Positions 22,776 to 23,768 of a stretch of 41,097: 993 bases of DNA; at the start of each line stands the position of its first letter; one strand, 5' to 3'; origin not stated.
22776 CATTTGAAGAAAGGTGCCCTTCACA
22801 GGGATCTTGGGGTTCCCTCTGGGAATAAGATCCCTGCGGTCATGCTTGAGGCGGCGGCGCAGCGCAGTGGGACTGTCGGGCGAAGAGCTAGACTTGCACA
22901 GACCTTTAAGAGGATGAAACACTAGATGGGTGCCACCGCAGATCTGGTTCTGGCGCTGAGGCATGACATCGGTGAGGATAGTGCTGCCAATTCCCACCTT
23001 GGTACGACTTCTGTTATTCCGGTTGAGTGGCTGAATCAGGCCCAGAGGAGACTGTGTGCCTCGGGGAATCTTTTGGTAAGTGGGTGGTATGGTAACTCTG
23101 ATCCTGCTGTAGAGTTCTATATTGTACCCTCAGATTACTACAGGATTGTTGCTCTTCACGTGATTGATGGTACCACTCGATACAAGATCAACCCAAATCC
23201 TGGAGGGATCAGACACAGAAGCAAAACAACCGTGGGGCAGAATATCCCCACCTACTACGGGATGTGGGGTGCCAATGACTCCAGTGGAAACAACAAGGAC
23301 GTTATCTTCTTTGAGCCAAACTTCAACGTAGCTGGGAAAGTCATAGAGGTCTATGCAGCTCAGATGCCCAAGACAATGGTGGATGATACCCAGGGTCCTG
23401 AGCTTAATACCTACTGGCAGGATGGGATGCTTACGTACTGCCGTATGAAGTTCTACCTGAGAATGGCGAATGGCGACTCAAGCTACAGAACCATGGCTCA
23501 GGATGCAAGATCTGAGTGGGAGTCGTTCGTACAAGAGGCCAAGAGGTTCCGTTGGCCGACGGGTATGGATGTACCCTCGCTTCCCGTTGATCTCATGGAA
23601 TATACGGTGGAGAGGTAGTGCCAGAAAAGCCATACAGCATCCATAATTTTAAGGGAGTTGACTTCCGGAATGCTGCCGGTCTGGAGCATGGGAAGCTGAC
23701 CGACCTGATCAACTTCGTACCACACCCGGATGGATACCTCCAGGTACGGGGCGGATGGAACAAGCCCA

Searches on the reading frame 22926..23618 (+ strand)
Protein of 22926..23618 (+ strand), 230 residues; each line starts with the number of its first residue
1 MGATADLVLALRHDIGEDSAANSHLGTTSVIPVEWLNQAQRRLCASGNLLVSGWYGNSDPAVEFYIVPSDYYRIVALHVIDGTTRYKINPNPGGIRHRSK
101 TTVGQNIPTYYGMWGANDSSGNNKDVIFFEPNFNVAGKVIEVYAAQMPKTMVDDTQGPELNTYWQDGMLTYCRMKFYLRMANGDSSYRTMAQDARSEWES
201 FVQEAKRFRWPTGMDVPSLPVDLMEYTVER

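Call 109: search_protein_families(library=pfam, proteins=[window:22926-23618:+], max_evalue=0.001)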
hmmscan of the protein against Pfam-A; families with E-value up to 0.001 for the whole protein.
window:22926-23618:+ (230 aa): 1 family
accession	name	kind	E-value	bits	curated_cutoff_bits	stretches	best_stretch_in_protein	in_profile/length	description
PF24175.2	SU10_adaptor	-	1.5e-08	35.7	27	1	5-205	4-181/194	SU10 adaptor protein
